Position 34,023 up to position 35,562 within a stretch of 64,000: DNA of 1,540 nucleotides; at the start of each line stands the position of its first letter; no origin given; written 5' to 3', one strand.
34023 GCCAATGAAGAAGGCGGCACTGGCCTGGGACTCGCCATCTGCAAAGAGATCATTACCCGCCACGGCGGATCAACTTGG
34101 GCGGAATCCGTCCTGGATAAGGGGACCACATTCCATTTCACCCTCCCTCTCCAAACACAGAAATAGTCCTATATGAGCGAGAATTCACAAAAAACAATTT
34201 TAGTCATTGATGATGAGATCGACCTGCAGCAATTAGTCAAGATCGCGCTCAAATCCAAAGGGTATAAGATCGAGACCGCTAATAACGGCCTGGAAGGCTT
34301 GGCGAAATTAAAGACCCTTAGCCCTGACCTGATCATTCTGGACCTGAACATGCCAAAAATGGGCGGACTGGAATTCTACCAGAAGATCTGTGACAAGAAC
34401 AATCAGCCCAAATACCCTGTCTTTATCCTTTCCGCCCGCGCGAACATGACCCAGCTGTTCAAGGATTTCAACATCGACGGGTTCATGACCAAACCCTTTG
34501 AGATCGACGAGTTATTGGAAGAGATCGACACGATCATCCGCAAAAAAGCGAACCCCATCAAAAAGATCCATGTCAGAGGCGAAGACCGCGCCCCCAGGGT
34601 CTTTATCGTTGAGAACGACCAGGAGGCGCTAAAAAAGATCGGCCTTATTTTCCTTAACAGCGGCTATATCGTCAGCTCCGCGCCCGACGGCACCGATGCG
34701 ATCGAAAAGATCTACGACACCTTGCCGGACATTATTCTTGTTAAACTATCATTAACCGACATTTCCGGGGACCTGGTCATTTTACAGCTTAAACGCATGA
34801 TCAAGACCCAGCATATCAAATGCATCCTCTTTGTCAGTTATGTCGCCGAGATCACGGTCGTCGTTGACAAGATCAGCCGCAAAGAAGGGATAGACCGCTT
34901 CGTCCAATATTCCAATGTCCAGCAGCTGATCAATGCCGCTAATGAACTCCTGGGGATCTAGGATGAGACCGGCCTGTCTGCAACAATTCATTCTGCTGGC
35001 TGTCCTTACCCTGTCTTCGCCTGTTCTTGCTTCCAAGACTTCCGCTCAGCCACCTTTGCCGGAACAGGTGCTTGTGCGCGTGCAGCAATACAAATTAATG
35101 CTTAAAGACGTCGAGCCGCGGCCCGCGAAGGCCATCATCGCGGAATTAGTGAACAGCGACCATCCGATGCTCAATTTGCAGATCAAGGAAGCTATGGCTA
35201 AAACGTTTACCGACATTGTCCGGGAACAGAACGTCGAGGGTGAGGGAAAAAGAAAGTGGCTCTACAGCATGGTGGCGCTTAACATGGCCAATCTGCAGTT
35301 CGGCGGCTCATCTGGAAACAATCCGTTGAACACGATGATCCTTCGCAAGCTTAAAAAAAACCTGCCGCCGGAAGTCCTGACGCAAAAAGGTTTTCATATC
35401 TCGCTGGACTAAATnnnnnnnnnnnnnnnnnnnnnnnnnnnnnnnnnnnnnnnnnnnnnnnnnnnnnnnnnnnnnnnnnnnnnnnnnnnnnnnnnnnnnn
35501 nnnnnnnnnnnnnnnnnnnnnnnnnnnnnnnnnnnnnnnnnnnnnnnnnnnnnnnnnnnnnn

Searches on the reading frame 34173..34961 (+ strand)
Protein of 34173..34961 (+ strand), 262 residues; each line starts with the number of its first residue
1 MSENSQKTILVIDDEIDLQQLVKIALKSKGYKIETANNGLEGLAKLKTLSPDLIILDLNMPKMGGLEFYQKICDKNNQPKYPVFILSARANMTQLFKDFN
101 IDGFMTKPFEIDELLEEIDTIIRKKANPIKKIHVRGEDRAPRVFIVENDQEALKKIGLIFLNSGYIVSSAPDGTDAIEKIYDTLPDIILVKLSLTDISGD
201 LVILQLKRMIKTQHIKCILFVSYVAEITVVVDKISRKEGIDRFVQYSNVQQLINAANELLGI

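Call 4: search_protein_families(library=pfam, proteins=[window:34173-34961:+], max_evalue=0.01)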
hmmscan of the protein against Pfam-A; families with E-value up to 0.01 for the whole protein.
window:34173-34961:+ (262 aa): 1 family
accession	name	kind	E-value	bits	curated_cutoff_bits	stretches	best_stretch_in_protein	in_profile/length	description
PF00072.30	Response_reg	-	2.8e-35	121.3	30.2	2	9-118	1-110/111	Response regulator receiver domain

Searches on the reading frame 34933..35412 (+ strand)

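Call 4: search_protein_families(library=pfam, proteins=[window:34933-35412:+], max_evalue=0.01)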
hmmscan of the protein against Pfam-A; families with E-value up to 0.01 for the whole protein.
window:34933-35412:+ (159 aa): 1 family
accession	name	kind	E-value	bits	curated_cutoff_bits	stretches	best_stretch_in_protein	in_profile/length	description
PF20781.2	TssR_C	-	0.0027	18.3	25.7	1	52-143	2-92/141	TssR C-terminal domain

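Call 23: search_protein_families(library=ncbifam, proteins=[window:34933-35412:+], max_evalue=1)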
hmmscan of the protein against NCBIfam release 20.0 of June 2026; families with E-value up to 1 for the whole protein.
window:34933-35412:+ (159 aa): 0 families

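Call 64: search_protein_families(library=phrogs, proteins=[window:34933-35412:+], max_evalue=0.001)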
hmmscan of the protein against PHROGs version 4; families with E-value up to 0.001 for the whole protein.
window:34933-35412:+ (159 aa): 0 families
